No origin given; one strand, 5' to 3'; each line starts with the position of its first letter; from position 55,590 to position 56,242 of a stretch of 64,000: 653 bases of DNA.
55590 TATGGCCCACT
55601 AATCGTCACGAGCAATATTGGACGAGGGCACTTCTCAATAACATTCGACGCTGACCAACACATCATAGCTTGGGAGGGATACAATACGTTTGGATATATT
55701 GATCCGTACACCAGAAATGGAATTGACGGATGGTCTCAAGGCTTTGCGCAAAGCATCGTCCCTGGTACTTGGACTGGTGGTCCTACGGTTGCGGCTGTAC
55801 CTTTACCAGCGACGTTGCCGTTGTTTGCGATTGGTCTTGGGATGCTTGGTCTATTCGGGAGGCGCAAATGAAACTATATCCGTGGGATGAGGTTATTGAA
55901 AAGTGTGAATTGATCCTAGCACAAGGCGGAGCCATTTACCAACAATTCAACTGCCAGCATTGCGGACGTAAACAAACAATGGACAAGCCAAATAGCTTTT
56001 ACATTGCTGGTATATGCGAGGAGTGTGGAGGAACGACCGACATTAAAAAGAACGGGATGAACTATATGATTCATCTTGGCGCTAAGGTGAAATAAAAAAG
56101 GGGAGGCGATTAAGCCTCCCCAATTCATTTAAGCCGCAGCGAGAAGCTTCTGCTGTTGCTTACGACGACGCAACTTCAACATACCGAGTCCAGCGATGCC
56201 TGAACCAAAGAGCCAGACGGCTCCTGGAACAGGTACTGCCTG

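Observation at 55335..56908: Phage-borne pair of exosortase-type (PEP-CTERM / VPLPA-CTERM) secreted proteins at the convergent junction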

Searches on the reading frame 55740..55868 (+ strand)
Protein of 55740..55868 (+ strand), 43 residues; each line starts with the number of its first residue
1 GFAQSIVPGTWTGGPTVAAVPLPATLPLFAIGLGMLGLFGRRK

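Call 45: find_related_loci(query=A2, collection=genome_contigs, flank=3000)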
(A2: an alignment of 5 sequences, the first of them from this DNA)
Query A2 (43 aa) in genome_contigs; peptide patterns used: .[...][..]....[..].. (x = any residue, [..] = any of these).
600 stretches matched a pattern (row limit reached: there are more); 17 encode a relative of the query (tblastn E <= 1e-3); 17 distinct loci.
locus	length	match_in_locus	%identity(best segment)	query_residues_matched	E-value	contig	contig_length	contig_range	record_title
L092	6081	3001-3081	74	17-43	1e-8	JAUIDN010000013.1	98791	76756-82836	MAG: Alphaproteobacteria bacterium isolate 7_bin.75 NODE_415_length_98791_cov_1.931697, whole genome shotgun sequence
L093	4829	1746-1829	68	16-43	5e-8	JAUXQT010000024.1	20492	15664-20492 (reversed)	MAG: Nitrospirota bacterium isolate C12_concoct.bin.99 C12_k141_197576, whole genome shotgun sequence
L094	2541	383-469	62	14-42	6e-8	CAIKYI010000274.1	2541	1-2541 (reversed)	MAG: uncultured Methylobacter sp. isolate KTt_bin-1808 genome assembly, contig: bin-1808:274/805, whole genome shotgun s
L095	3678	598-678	63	17-43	1e-7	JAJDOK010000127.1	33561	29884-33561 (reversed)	MAG: Salaquimonas sp. isolate MASpbin.16 k141_2527311, whole genome shotgun sequence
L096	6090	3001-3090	53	14-43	4e-7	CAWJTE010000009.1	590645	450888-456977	MAG: uncultured Alphaproteobacteria bacterium isolate MFD01248.bin.2.30 genome assembly, contig: contig_33170, whole gen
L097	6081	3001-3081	67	17-43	7e-7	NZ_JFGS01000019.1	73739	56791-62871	Haematobacter missouriensis strain CCUG 52307 contig23_scaffold15, whole genome shotgun sequence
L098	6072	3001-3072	67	17-40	1e-6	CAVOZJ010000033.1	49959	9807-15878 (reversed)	MAG: uncultured Alphaproteobacteria bacterium isolate MFD09779.bin.2.74 genome assembly, contig: contig_92247, whole gen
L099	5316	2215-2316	57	8-42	1e-6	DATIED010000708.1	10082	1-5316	MAG TPA_asm: Spongiibacteraceae bacterium isolate SMAG_U16360 k141_1217562, whole genome shotgun sequence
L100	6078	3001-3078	65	18-43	2e-6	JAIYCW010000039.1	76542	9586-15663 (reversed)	MAG: Burkholderiales bacterium isolate H1_MAG_00013 pond_H1_MAG_00013_000000000066, whole genome shotgun sequence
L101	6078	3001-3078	65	18-43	3e-6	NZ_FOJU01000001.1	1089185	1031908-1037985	Poseidonocella pacifica strain DSM 29316, whole genome shotgun sequence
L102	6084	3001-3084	61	16-43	3e-6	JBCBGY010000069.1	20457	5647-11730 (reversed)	MAG: Pseudomonadota bacterium isolate J06616_18 NODE_657_length_20457_cov_37.141702, whole genome shotgun sequence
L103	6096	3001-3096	56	12-43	3e-6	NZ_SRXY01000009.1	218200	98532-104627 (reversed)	Pacificoceanicola onchidii strain XY-301 Scaffold9, whole genome shotgun sequence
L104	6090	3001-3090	63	16-43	6e-6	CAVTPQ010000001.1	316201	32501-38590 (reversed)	MAG: uncultured Alphaproteobacteria bacterium isolate MFD03323.bin.1.108 genome assembly, contig: contig_19058, whole ge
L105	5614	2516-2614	52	10-42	1e-5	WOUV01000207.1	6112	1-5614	MAG: Rhodospirillaceae bacterium isolate X2_MetaBAT.1 scaffold_5404, whole genome shotgun sequence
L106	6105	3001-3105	57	12-43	1e-5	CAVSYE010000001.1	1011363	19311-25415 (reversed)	MAG: uncultured Alphaproteobacteria bacterium isolate MFD05502.bin.1.29 genome assembly, contig: contig_15063, whole gen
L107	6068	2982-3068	59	16-43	2e-5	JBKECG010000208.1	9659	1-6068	MAG: Pikeienuella sp. isolate VLC_052 k121_724874, whole genome shotgun sequence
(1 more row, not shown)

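Call 49: search_protein_families(library=ncbifam, proteins=[L101:3138-4661:-, L107:2811-4382:-, L107:4557-6041:-, L096:4477-6090:+, L092:4041-5267:-, L092:814-1860:-, L102:1034-2395:-, L097:1462-3183:-, L103:3551-4489:-, L105:2753-3856:-], max_evalue=0.00001)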
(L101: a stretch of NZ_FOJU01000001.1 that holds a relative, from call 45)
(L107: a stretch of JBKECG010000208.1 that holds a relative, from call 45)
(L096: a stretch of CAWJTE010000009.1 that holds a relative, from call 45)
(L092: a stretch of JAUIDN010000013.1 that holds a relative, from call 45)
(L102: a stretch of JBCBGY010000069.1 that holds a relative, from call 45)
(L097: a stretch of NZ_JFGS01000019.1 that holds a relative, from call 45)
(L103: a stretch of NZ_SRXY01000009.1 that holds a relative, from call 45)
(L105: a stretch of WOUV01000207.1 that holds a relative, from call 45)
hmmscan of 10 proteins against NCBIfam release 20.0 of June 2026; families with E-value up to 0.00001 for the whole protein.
L101:3138-4661:- (508 aa): 9 families
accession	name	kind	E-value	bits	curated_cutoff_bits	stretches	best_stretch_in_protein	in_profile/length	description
NF004015.0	PRK05477.1-5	equivalog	1.6e-261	868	628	1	16-507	5-487/488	Asp-tRNA(Asn)/Glu-tRNA(Gln) amidotransferase subunit GatB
NF004014.0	PRK05477.1-4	equivalog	2.6e-201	669.4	414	1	25-506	2-474/475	Asp-tRNA(Asn)/Glu-tRNA(Gln) amidotransferase subunit GatB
NF004012.0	PRK05477.1-2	equivalog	1.2e-182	608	338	1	24-507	2-479/481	Asp-tRNA(Asn)/Glu-tRNA(Gln) amidotransferase subunit GatB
TIGR00133.1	gatB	equivalog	8.9e-159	529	314.8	1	25-506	3-480/481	Asp-tRNA(Asn)/Glu-tRNA(Gln) amidotransferase subunit GatB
NF004011.1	PRK05477.1-1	equivalog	2.5e-154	514.5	680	1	26-506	3-473/475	Asp-tRNA(Asn)/Glu-tRNA(Gln) amidotransferase subunit GatB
NF004013.0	PRK05477.1-3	equivalog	1.4e-141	472.4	653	1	24-507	15-500/501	Asp-tRNA(Asn)/Glu-tRNA(Gln) amidotransferase subunit GatB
NF003107.0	PRK04028.1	equivalog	8.4e-45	153.3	456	2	276-506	402-624/630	Glu-tRNA(Gln) amidotransferase subunit GatE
NF011291.0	PRK14703.1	equivalog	6.4e-39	133.8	681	1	327-507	591-768/769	glutamine--tRNA ligase/YqeY domain fusion protein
TIGR00134.1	gatE_arch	equivalog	1.9e-33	115.6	319.55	2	277-506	397-618/622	Glu-tRNA(Gln) amidotransferase subunit GatE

L107:2811-4382:- (524 aa): 0 families

L107:4557-6041:- (495 aa): 0 families

L096:4477-6090:+ (538 aa): 14 families
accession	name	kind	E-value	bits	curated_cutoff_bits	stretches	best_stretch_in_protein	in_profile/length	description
NF004508.0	PRK05849.1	equivalog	1e-116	390.9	501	1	209-536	10-335/789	hypothetical protein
NF004041.0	PRK05541.1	subfamily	8.6e-43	146.4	127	1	40-195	18-171/176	adenylyl-sulfate kinase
TIGR00455.1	apsK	equivalog_domain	1.4e-27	96.6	138.7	1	40-192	29-182/184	adenylyl-sulfate kinase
NF004035.0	PRK05506.1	subfamily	3.9e-25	88.2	715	1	40-187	471-619/632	bifunctional sulfate adenylyltransferase subunit 1/adenylylsulfate kinase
NF003013.0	PRK03846.1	subfamily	6.5e-24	84.7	163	1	42-177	41-178/202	adenylyl-sulfate kinase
NF002059.0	PRK00889.1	subfamily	7.9e-24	84.3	244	1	40-193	16-168/177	adenylyl-sulfate kinase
NF004040.0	PRK05537.1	equivalog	1.1e-20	73.7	669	1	18-186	387-557/572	bifunctional sulfate adenylyltransferase/adenylylsulfate kinase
NF052632.1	undecylprod_RedH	equivalog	3.7e-14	51.6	1350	1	252-357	86-200/880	undecylprodigiosin ligase RedH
NF052631.1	prodigiosin_PigC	equivalog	9.4e-14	50.2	1300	1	252-357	85-204/883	prodigiosin ligase PigC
NF005057.0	PRK06464.1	equivalog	7.6e-11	40.8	598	1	259-333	119-208/798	phosphoenolpyruvate synthase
NF004881.0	PRK06241.2-2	equivalog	1.5e-09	36.7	883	1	254-303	102-151/898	phosphoenolpyruvate synthase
TIGR01418.1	PEP_synth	equivalog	1.8e-08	33.2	739.75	0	260-333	114-202/784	pyruvate, water dikinase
NF004882.0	PRK06241.2-3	equivalog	4.9e-07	28.2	850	1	261-419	101-277/827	phosphoenolpyruvate synthase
NF004878.0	PRK06241.1-3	subfamily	2.8e-06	25.7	945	0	260-303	111-154/891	phosphoenolpyruvate synthase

L092:4041-5267:- (409 aa): 27 families (the best 25 are shown)
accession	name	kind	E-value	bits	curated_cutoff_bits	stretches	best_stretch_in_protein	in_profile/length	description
TIGR01979.1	sufS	subfamily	6e-45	153.8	475.1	1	38-406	3-399/403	SufS family cysteine desulfurase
NF006791.0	PRK09295.1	equivalog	1.9e-35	122.8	661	1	38-355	8-339/406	cysteine desulfurase SufS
NF041166.1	f2_encap_cargo1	exception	6e-33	114.8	800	1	22-401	214-619/623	family 2A encapsulin nanocompartment cargo protein cysteine desulfurase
TIGR01977.1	am_tr_V_EF2568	hypoth_equivalog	2.4e-30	105.8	377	1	90-371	48-329/376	cysteine desulfurase family protein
NF008126.0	PRK10874.1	equivalog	4.2e-27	95.3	607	1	34-330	5-309/401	cysteine desulfurase CsdA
TIGR03402.1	FeS_nifS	equivalog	7.2e-27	94.1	530.75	1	62-258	14-214/379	cysteine desulfurase NifS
TIGR03392.1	FeS_syn_CsdA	equivalog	1.7e-26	93.4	493.6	1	35-329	3-305/398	cysteine desulfurase CsdA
TIGR01976.1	am_tr_V_VC1184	hypoth_equivalog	7e-24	84.8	352.35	1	38-318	6-283/401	cysteine desulfurase-like protein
NF010611.0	PRK14012.1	equivalog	1.6e-21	76.7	548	1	90-259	55-225/406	IscS subfamily cysteine desulfurase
TIGR03235.1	DNA_S_dndA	equivalog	1.8e-21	76.8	480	1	91-259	47-217/353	cysteine desulfurase DndA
TIGR02006.1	IscS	equivalog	2.8e-20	72.7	643.2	1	63-259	19-221/402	IscS subfamily cysteine desulfurase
TIGR03403.1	nifS_epsilon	equivalog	9.9e-18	64.1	587.7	1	96-258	53-218/382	NifS family cysteine desulfurase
NF040779.1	Sec_lyase_SclA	exception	4.7e-17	61.9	525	1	85-334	45-288/378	selenocysteine lyase SclA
TIGR03301.1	PhnW-AepZ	equivalog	1.3e-15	57.7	360.8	1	148-357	92-299/355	2-aminoethylphosphonate aminotransferase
NF051467.1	peri_mod_PvdN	equivalog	1.6e-15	56.7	650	1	40-403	45-422/425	pyoverdine-tailoring periplasmic protein PvdN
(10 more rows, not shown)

L092:814-1860:- (349 aa): 3 families
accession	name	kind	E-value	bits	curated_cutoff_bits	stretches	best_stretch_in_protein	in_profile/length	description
TIGR02409.1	carnitine_bodg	equivalog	5.9e-08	32.1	414.75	1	135-305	176-347/366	gamma-butyrobetaine dioxygenase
NF049936.1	TriMthamethphnDioxTmpA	equivalog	2.2e-06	26.8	400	1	159-295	203-338/366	2-trimethylaminoethylphosphonate dioxygenase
TIGR02410.1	carnitine_TMLD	equivalog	4.7e-06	26.4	268.3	1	155-294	193-338/362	trimethyllysine dioxygenase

L102:1034-2395:- (454 aa): 4 families
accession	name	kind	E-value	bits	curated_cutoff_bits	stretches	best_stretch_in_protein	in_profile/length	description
TIGR03227.1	PhnS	equivalog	3.5e-14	52.5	395.3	1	137-450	32-344/360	2-aminoethylphosphonate ABC transporter substrate-binding protein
NF011620.1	PRK15046.1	equivalog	3e-12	46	310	1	138-450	23-334/334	2-aminoethylphosphonate ABC transporter substrate-binding protein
NF007048.0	PRK09501.1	equivalog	2.9e-08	33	582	1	198-407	90-290/348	spermidine/putrescine ABC transporter substrate-binding protein PotD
TIGR03261.1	phnS2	equivalog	1.1e-06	28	392.75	1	204-450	86-327/334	putative 2-aminoethylphosphonate ABC transporter substrate-binding protein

L097:1462-3183:- (574 aa): 0 families

L103:3551-4489:- (313 aa): 0 families

L105:2753-3856:- (368 aa): 6 families
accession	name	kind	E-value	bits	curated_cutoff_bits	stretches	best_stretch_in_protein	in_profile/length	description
NF007095.0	PRK09549.1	equivalog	1e-46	159.3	409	1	14-364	6-377/407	2,3-diketo-5-methylthiopentyl-1-phosphate enolase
TIGR03326.1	rubisco_III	equivalog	1.5e-35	122.9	497.45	1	17-250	19-262/426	type III ribulose-bisphosphate carboxylase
NF003252.0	PRK04208.1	subfamily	2.6e-33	115.3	438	1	15-249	32-275/468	ribulose-bisphosphate carboxylase large subunit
TIGR03332.1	salvage_mtnW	equivalog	5.7e-31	107.5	513.6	1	71-364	74-382/407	2,3-diketo-5-methylthiopentyl-1-phosphate enolase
NF042437.1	OxoIsoapPDcar_OiaX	equivalog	1.5e-20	73.4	700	1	67-212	71-220/412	3-oxo-isoapionate-4-phosphate decarboxylase OiaX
NF010002.0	PRK13475.1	equivalog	1.5e-14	53.6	489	1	102-221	121-244/459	ribulose-bisphosphate carboxylase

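Call 82: find_related_loci(query=A2, collection=viral_contigs, flank=4000)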
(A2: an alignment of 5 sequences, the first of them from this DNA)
Query A2 (43 aa) in viral_contigs; peptide patterns used: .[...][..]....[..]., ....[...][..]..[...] (x = any residue, [..] = any of these).
131 stretches matched a pattern; 3 encode a relative of the query (tblastn E <= 1e-3); 3 distinct loci.
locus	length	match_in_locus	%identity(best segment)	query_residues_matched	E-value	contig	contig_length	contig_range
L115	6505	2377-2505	84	1-43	7e-20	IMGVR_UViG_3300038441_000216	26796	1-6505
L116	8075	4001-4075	72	19-43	2e-8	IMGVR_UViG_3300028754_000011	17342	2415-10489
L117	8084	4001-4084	61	16-43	5e-7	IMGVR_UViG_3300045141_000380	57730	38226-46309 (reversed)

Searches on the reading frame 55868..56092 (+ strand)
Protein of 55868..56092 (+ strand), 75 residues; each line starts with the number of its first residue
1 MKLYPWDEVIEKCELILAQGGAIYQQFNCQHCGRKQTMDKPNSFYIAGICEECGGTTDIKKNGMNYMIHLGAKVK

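Call 5: search_protein_families(library=ncbifam, proteins=[window:55868-56092:+], max_evalue=10)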
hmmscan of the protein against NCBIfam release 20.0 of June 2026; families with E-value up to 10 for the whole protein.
window:55868-56092:+ (75 aa): 8 families
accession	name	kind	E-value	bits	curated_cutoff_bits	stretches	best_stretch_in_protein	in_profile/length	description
NF041912.1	HVO_0758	equivalog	0.013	15.4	70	1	24-55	18-50/55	HVO_0758 family zinc finger protein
TIGR02605.1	CxxC_CxxC_SSSS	subfamily_domain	0.035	14.2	31.3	1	26-56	5-35/52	FmdB family zinc ribbon protein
NF050000.1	IS1_IS1595_Zn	domain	0.036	14.6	28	2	25-37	20-32/34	IS1/IS1595 family N-terminal zinc-binding domain-containing protein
TIGR04104.1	cxxc_20_cxxc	subfamily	0.088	13.2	45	1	24-42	23-41/93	TIGR04104 family putative zinc finger protein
NF045720.1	rubredox_RCKP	subfamily_domain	0.1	12.2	45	1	28-40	21-33/34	RCKP-type rubredoxin-like domain-containing protein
NF009623.0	PRK13130.1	equivalog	0.52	10.4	68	1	28-44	19-35/56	RNA-protein complex protein Nop10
NF048018.1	IS256_N_4Cys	domain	1.1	9.9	27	1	25-35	20-30/31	transposase-like zinc-binding domain-containing protein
NF033497.1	rubre_like_arch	subfamily_domain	1.5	8.6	32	0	29-56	3-25/34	rubrerythrin-like domain-containing protein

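Call 6: search_protein_families(library=pfam, proteins=[window:55868-56092:+], max_evalue=10)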
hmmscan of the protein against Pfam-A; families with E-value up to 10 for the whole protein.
window:55868-56092:+ (75 aa): 12 families
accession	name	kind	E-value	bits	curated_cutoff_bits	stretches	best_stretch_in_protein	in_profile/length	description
PF23137.1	HVO_0758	-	0.0041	17.4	27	1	24-55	18-50/55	HVO_0758 mu-protein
PF01155.25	HypA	-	0.0062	17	28.9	1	23-65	67-104/112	Hydrogenase/urease nickel incorporation, metallochaperone, hypA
PF07191.17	Zn_ribbon_6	-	0.026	14.9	25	1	12-57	5-39/67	Double zinc ribbon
PF03107.22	C1_2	-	0.048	14.4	26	1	21-55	12-41/48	C1 domain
PF14354.12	Lar_restr_allev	-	0.066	13.9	28.6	1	28-60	5-38/58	Restriction alleviation protein Lar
PF03804.19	DUF325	-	0.11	12.8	28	1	28-59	84-116/137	Viral proteins of unknown function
PF23455.1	DUF7129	-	0.13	12.5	30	1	26-57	11-37/45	Domain of unknown function (DUF7129)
PF23477.1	zf_Tbcl_2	-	0.16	12.2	27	1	49-59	7-17/37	Probable treble clef zinc finger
PF19134.6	DUF5817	-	0.19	12.2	31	1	25-45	20-40/57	Domain of unknown function (DUF5817)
PF07295.17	DUF1451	-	0.36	11.4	26.1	1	26-57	113-141/146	Zinc-ribbon containing domain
PF09723.15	Zn_ribbon_8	-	0.49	10.9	34.4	1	26-56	5-35/41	Zinc ribbon domain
PF20576.3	HEWD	-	3.6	7.9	27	1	28-45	12-29/61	HEWD domain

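Call 51: search_protein_families(library=phrogs, proteins=[window:55868-56092:+], max_evalue=0.01)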
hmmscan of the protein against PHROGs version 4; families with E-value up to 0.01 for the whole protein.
window:55868-56092:+ (75 aa): 0 families

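Call 52: search_protein_families(library=padloc, proteins=[window:55868-56092:+], max_evalue=0.01)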
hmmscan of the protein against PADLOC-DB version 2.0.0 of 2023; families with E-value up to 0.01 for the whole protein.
window:55868-56092:+ (75 aa): 0 families
